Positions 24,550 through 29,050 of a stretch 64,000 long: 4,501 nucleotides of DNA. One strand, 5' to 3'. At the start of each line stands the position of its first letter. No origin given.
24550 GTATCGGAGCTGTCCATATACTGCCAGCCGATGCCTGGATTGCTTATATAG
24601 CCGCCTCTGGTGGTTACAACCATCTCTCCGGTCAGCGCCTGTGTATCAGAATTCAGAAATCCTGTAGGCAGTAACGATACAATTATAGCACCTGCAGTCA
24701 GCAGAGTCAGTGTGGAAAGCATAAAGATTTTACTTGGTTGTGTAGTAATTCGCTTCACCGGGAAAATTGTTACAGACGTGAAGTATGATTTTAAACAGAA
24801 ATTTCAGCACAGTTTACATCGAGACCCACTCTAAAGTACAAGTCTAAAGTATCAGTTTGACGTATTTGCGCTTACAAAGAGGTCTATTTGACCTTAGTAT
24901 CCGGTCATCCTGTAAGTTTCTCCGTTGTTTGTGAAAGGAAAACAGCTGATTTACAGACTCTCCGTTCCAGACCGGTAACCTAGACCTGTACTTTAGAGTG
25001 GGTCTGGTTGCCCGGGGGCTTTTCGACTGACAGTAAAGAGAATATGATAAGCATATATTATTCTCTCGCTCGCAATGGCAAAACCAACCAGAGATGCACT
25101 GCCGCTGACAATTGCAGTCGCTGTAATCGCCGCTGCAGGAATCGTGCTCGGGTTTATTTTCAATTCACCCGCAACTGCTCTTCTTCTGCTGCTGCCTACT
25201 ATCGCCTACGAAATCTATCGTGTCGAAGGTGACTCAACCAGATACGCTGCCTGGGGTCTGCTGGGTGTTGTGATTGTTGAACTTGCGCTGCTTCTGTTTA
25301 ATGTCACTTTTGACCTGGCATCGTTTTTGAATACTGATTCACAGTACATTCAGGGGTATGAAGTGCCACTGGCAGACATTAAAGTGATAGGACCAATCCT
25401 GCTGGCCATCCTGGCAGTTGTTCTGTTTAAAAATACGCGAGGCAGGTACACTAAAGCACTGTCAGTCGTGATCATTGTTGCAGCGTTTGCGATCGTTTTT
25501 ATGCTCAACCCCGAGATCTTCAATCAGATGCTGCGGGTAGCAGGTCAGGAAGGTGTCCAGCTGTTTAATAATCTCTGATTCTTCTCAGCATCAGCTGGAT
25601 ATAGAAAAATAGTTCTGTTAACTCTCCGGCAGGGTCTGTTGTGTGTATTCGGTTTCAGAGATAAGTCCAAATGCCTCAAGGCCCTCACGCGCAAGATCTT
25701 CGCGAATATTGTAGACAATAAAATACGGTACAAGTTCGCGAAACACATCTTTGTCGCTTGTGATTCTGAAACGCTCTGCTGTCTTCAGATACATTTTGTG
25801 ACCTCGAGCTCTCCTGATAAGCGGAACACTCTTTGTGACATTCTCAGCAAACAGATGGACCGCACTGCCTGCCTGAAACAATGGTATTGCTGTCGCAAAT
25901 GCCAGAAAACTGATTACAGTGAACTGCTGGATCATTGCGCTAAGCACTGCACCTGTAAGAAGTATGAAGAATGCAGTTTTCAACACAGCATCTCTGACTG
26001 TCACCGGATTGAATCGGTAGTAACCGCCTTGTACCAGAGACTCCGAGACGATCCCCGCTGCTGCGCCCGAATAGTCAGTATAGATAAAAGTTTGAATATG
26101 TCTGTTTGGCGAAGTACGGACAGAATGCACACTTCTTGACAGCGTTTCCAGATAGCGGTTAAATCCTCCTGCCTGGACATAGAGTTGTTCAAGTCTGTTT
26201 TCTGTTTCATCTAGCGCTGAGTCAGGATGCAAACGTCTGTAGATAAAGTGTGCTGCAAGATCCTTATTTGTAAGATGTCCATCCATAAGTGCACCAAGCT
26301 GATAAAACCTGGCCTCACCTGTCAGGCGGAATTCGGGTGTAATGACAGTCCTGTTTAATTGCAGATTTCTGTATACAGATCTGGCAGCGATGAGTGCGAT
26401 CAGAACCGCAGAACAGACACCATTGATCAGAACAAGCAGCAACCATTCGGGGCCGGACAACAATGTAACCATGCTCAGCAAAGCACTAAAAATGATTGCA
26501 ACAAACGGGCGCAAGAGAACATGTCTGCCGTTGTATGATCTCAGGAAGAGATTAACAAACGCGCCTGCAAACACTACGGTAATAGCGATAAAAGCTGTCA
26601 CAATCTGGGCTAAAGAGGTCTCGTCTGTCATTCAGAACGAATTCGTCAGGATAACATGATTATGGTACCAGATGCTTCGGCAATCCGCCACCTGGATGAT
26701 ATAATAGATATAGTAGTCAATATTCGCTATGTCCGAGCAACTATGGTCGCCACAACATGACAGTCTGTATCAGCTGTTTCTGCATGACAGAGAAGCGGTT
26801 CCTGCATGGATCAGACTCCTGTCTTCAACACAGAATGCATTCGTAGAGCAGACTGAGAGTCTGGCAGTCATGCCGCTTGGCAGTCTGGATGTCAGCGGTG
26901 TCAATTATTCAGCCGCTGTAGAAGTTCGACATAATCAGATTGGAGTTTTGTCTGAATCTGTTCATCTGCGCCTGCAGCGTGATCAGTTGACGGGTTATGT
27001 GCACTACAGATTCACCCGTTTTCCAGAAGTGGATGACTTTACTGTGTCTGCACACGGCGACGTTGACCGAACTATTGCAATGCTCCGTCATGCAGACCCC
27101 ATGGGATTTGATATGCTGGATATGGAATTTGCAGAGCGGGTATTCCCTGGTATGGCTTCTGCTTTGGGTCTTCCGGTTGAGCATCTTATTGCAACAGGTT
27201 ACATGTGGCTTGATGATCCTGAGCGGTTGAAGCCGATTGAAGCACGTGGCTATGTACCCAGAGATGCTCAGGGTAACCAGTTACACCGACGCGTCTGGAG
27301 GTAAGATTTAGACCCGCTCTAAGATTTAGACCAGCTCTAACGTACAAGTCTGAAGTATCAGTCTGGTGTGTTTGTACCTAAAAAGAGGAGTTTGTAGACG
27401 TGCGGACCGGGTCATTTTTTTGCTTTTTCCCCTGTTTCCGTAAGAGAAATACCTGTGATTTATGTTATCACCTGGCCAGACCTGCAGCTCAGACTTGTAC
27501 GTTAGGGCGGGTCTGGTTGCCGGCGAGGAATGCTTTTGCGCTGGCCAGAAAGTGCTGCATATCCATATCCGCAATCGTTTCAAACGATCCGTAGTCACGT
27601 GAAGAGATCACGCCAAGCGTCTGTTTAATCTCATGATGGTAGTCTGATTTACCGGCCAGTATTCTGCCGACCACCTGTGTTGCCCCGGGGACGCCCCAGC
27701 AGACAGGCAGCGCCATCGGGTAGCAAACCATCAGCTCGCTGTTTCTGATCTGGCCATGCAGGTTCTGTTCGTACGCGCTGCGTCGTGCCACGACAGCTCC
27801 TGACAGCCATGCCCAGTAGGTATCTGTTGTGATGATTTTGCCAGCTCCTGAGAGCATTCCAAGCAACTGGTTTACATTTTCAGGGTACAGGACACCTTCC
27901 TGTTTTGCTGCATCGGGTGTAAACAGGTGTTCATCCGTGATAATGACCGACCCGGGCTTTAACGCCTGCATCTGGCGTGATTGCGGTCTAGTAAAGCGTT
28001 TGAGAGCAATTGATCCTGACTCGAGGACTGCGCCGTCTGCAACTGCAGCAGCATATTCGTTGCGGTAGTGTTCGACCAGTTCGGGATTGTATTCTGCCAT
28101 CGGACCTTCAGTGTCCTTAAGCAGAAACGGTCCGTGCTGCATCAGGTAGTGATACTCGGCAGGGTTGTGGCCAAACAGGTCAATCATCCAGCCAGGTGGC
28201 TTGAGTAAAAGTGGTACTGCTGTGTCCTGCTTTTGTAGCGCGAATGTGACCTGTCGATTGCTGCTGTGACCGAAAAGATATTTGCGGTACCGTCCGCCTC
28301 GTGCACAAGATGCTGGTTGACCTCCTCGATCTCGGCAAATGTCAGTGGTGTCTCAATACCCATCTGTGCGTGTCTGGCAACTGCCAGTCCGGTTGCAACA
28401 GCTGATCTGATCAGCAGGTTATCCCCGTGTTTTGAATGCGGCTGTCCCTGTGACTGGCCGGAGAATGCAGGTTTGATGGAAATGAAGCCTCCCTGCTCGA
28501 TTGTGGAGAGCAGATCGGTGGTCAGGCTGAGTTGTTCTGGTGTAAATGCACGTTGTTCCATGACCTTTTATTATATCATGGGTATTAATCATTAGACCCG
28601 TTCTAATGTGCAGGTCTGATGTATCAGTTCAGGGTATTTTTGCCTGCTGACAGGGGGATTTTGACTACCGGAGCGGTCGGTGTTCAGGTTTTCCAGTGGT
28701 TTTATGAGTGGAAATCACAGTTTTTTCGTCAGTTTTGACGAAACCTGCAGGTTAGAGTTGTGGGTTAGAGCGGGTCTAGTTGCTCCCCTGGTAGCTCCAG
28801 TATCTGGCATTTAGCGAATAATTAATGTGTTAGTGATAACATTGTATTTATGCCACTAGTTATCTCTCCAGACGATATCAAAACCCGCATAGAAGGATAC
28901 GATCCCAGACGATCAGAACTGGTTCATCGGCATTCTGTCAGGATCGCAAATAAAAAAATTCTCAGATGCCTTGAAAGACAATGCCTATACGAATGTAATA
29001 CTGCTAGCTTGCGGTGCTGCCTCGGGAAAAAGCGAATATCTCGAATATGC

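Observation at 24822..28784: Three-copy family of 185-205-bp elements with 25-bp terminal inverted repeats, separating small gene cassettes and marking the edge of the defense island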

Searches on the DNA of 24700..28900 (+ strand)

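Call 8: search_rna_families(source=window, start=24700, end=28900, threshold=evalue, max_evalue=10)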
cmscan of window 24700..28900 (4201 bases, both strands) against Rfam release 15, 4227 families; matches with E-value up to 10: 0.
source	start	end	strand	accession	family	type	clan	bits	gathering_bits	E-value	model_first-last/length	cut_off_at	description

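Call 31: search_dna_similar(query=window:27305-27525:+, collection=plasmids, mode=distant, max_evalue=0.01)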
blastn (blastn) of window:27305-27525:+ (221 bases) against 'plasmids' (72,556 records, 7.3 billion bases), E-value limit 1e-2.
No match.

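Call 32: search_dna_similar(query=window:27305-27525:+, collection=phages, mode=distant, max_evalue=0.01)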
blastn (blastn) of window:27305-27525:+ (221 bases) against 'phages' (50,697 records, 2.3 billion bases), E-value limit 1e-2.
No match.

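Call 39: build_rna_model(alignment_id=A2)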
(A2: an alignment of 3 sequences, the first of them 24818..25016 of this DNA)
Model R1 built from alignment A2 (3 sequences, 202 columns); structure: RNAalifold consensus.
model positions 200; base pairs 60; branch points 1; effective number of sequences 1.48; information 0.591 bits per position. Calibrated on 0.2 Mb of random sequence (short: E-values are rough).
structure used (alignment columns):
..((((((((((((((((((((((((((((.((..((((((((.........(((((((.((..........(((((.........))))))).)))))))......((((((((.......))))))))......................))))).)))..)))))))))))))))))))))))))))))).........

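Call 40: search_with_rna_model(model_id=R1, sources=[window, L004, L005, L003], max_evalue=10)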
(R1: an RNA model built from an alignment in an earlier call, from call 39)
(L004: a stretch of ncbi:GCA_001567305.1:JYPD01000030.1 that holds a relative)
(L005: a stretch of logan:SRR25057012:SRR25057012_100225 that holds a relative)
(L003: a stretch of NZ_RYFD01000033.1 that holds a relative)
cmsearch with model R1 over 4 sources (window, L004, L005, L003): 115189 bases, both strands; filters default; matches with E-value up to 10: 8.
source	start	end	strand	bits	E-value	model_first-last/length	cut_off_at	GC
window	24818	25016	+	206.4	1.1e-52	1-200/200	no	0.45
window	27324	27525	+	205.4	2e-52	1-200/200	no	0.47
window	28590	28788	+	191.7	8e-49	1-200/200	no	0.48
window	24811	25009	-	53.3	2.1e-12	1-200/200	no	0.42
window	27317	27518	-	42.1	1.8e-09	1-200/200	no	0.45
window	28583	28781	-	12.4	0.12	1-200/200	no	0.45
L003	817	908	+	7.2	2.6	1-200/200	no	0.68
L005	177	208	-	6.9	3.2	1-200/200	no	0.47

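Call 48: search_with_rna_model(model_id=R1, sources=[L006, L007], max_evalue=10, filters=off)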
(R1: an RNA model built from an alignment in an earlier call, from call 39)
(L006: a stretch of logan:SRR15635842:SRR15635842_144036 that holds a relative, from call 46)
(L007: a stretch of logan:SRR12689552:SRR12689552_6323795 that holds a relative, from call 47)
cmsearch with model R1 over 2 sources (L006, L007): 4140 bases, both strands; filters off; matches with E-value up to 10: 35.
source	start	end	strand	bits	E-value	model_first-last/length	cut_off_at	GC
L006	2504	2587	+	5.8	0.23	53-142/200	no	0.32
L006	1695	1758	+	2.5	1.6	1-200/200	no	0.53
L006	282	368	-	2.5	1.6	1-200/200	no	0.38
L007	958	986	+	2.2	2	102-130/200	no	0.31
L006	635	689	+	1.8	2.6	1-200/200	no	0.47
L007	1244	1284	+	1.6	2.8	1-200/200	no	0.34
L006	319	371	+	1.6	2.8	1-200/200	no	0.36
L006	1465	1500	-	1.5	3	1-200/200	no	0.5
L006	1062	1095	+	1.5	3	1-200/200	no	0.56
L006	2069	2096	-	1.2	3.7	1-200/200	no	0.39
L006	2705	2777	+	1.2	3.7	1-200/200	no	0.42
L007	1054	1080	-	1.1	3.8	1-200/200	no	0.48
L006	1837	1875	-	1.1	3.9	1-200/200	no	0.49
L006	1516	1559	-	1.1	3.9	1-200/200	no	0.41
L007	244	345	+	1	4.1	1-200/200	no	0.32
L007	1128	1187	+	1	4.2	1-200/200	no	0.37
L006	2123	2149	+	0.9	4.2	103-130/200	no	0.56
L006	2785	2803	+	0.7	4.8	73-91/200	no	0.53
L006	2650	2673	+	0.7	4.8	107-130/200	no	0.38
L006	2600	2637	+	0.7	4.9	1-200/200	no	0.34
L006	1327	1364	+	0.7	5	1-200/200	no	0.37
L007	973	999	-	0.6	5.3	65-91/200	no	0.3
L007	574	608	-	0.6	5.3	1-200/200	no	0.4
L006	983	1022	-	0.4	5.8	1-200/200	no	0.32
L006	614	640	-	0.3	6.1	1-200/200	no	0.48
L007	395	429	-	0.3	6.2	1-200/200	no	0.49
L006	1734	1787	-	0.2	6.8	17-177/200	no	0.37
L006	925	953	+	0.1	6.9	103-130/200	no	0.34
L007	1034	1065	+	0.1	6.9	1-200/200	no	0.41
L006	47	75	-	0.1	7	1-200/200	no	0.45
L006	1808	1824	+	0.1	7.1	1-200/200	no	0.35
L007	894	947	-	0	7.3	1-200/200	no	0.39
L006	236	264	-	-0.1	7.8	1-200/200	no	0.48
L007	632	653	+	-0.1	8.1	1-200/200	no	0.5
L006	241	273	+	-0.5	9.8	1-200/200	no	0.42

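Call 103: search_dna_similar(query=window:24815-25020:+, collection=ecoli_genomes, mode=distant, max_evalue=0.01, max_rows=5)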
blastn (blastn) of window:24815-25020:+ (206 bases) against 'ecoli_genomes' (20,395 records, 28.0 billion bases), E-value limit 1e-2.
No match.

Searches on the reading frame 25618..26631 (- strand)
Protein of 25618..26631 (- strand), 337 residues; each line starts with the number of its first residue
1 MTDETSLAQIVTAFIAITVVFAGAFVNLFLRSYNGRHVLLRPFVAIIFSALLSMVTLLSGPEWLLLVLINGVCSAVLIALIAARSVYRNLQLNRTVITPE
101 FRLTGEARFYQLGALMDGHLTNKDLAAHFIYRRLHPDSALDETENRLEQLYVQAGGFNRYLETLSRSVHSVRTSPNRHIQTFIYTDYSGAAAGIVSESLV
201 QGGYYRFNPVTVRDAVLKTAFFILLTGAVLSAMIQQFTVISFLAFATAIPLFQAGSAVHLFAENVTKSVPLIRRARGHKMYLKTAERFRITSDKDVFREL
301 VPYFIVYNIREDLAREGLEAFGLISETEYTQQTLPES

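Call 14: search_protein_families(library=pfam, proteins=[window:25618-26631:-], max_evalue=0.01)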
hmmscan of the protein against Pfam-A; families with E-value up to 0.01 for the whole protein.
window:25618-26631:- (337 aa): 0 families

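Call 44: find_homologous_proteins(query=window:25618-26631:-)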
Query window:25618-26631:- (337 aa): 3 proteins with E <= 0.001 among 7255 candidates.
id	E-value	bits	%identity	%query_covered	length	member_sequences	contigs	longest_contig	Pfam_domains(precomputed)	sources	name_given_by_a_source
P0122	1.3e-213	726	100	100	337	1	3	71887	-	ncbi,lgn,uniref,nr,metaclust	ncbi:MAG: hypothetical protein TR69_WS6001000037 [candidate division WS6 bacterium OLB20]|uniref:Unc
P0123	1.3e-90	322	47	93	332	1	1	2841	-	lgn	-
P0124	3.9e-54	202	37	93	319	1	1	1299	-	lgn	-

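Call 46: find_encoding_contigs(protein=P0123, flank=10000, max_places=5)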
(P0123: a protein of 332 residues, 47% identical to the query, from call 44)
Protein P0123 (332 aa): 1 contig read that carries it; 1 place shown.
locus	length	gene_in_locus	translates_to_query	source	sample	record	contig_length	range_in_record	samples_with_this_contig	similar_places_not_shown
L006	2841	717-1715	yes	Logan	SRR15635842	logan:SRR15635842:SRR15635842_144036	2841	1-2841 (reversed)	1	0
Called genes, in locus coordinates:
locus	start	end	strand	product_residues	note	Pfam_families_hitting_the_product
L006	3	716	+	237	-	?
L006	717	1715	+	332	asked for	-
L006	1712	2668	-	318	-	-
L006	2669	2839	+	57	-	?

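Call 47: find_encoding_contigs(protein=P0124, flank=10000, max_places=5)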
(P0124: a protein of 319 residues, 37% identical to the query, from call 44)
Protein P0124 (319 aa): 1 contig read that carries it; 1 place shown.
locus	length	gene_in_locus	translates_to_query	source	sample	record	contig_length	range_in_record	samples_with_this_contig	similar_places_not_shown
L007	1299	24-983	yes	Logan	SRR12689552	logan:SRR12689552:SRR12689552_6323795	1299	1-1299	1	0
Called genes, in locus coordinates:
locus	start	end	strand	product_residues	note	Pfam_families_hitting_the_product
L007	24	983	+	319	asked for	-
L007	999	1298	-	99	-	?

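Call 58: search_protein_families(library=padloc, proteins=[window:25618-26631:-], max_evalue=0.01)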
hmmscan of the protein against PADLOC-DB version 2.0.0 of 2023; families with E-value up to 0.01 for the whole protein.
window:25618-26631:- (337 aa): 0 families

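Call 59: search_protein_families(library=phrogs, proteins=[window:25618-26631:-], max_evalue=0.01)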
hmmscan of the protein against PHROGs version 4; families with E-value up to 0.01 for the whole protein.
window:25618-26631:- (337 aa): 0 families

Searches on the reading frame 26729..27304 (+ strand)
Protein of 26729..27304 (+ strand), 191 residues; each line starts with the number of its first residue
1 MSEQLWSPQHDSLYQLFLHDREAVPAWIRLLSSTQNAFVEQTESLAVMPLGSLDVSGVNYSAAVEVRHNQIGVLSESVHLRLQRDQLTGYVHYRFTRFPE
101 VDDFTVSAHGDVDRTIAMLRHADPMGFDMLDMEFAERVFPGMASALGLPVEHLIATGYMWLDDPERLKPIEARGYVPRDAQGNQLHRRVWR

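Call 14: search_protein_families(library=pfam, proteins=[window:26729-27304:+], max_evalue=0.01)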
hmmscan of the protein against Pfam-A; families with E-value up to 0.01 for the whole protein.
window:26729-27304:+ (191 aa): 0 families

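Call 18: find_encoding_contigs(protein=window:26729-27304:+, flank=10000, max_places=10)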
Protein window:26729-27304:+ (191 aa): 5 contigs read that carry it; 3 places shown.
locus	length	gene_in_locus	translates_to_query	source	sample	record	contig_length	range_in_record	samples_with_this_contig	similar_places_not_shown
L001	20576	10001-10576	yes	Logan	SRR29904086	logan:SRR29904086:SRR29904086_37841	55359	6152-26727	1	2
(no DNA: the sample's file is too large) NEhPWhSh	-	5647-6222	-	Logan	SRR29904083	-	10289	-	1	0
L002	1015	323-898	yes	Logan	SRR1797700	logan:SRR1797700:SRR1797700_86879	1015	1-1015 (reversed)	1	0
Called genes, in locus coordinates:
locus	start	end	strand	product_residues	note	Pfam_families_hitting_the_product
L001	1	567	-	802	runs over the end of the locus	PF00122:E1-E2_ATPase, PF00702:Hydrolase, PF08282:Hydrolase_3 (faint), PF00689:Cation_ATPase_C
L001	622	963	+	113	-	PF00226:DnaJ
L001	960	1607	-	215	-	-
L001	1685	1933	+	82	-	PF01329:Pterin_4a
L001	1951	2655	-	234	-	PF02481:DNA_processg_A, PF18306:LDcluster4 (faint)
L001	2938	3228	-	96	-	-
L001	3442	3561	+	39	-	-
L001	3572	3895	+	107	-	-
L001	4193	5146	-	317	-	-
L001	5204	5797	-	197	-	-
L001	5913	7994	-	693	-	PF16116:DUF4832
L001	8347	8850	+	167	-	-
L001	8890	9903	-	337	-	-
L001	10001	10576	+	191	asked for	-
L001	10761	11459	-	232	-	-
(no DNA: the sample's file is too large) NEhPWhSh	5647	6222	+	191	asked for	-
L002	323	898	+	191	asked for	-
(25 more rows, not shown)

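Call 53: search_protein_representatives(protein=window:26729-27304:+)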
Query: 191 residues. Proteins with E-value up to 0.001 (for the whole library): 2; up to 1e-10: 1; up to 1e-30: 1. The best 2 are listed.
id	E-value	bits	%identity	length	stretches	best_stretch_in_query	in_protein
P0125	2.9e-125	431.8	100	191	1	1-191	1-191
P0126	9.0e-05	38.9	42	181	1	126-190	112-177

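Call 58: search_protein_families(library=padloc, proteins=[window:26729-27304:+], max_evalue=0.01)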
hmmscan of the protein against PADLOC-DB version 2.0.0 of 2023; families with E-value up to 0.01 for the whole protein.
window:26729-27304:+ (191 aa): 0 families

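Call 59: search_protein_families(library=phrogs, proteins=[window:26729-27304:+], max_evalue=0.01)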
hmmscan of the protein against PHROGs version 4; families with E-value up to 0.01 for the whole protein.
window:26729-27304:+ (191 aa): 0 families

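Call 95: search_solved_structures(query=window:26729-27304:+, max_evalue=1)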
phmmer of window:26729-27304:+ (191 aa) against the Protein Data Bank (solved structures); distinct sequences matched with E-value up to 1: 0.

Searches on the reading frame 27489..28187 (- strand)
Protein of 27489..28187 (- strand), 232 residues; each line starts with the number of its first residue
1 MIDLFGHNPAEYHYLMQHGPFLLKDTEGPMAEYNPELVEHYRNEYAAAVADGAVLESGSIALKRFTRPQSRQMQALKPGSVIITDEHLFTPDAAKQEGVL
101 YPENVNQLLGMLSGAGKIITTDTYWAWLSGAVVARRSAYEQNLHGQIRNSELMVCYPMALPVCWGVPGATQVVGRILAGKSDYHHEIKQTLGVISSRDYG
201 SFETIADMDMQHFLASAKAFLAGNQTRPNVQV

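Call 14: search_protein_families(library=pfam, proteins=[window:27489-28187:-], max_evalue=0.01)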
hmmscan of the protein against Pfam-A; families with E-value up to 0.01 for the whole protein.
window:27489-28187:- (232 aa): 0 families

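Call 25: find_homologous_proteins(query=window:27489-28187:-)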
Query window:27489-28187:- (232 aa): 1 proteins with E <= 0.001 among 1408 candidates.
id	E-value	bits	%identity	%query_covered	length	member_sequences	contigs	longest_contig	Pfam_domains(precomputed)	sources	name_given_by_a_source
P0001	7.7e-154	528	100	100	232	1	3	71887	-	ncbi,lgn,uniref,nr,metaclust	ncbi:MAG: hypothetical protein TR69_WS6001000039 [candidate division WS6 bacterium OLB20]|uniref:Unc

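Call 58: search_protein_families(library=padloc, proteins=[window:27489-28187:-], max_evalue=0.01)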
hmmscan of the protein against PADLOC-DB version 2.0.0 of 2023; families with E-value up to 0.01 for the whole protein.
window:27489-28187:- (232 aa): 0 families

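Call 59: search_protein_families(library=phrogs, proteins=[window:27489-28187:-], max_evalue=0.01)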
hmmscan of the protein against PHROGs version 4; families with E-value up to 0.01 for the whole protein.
window:27489-28187:- (232 aa): 0 families

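Call 94: search_solved_structures(query=window:27489-28187:-, max_evalue=1)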
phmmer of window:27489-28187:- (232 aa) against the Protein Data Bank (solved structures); distinct sequences matched with E-value up to 1: 1.
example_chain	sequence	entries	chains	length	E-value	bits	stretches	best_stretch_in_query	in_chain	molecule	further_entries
8hyh_A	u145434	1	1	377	0.23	14.5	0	31-77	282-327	Alanine dehydrogenase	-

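Call 101: predict_structure(protein=window:27489-28187:-)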
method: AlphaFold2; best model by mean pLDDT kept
length: 232 residues; sequences in the alignment: 1
mean_pLDDT: 33.1   pTM: 0.19
mean pLDDT of the five models: 33.1, 32.2, 31.4, 28.7, 28.2
residues with pLDDT >= 90: 0; 70-90: 0; 50-70: 0; < 50: 232
segments of 3 or more residues with pLDDT < 50: 1-232
pLDDT, mean of each block of 10 residues (from residue 1): 30 35 30 41 38 26 30 34 34 33 37 33 27 30 30 30 32 35 36 30 34 42 35 29
secondary structure, 60 per line:
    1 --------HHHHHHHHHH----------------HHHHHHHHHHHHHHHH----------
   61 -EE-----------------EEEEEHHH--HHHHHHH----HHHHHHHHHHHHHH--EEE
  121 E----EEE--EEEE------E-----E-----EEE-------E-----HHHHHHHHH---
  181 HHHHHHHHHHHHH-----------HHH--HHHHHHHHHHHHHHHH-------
elements in order: H9-18 H35-50 E81-85 H91-97 H102-115 E118-121 E126-128 E131-134 E153-155 H169-177 H181-193 H210-225
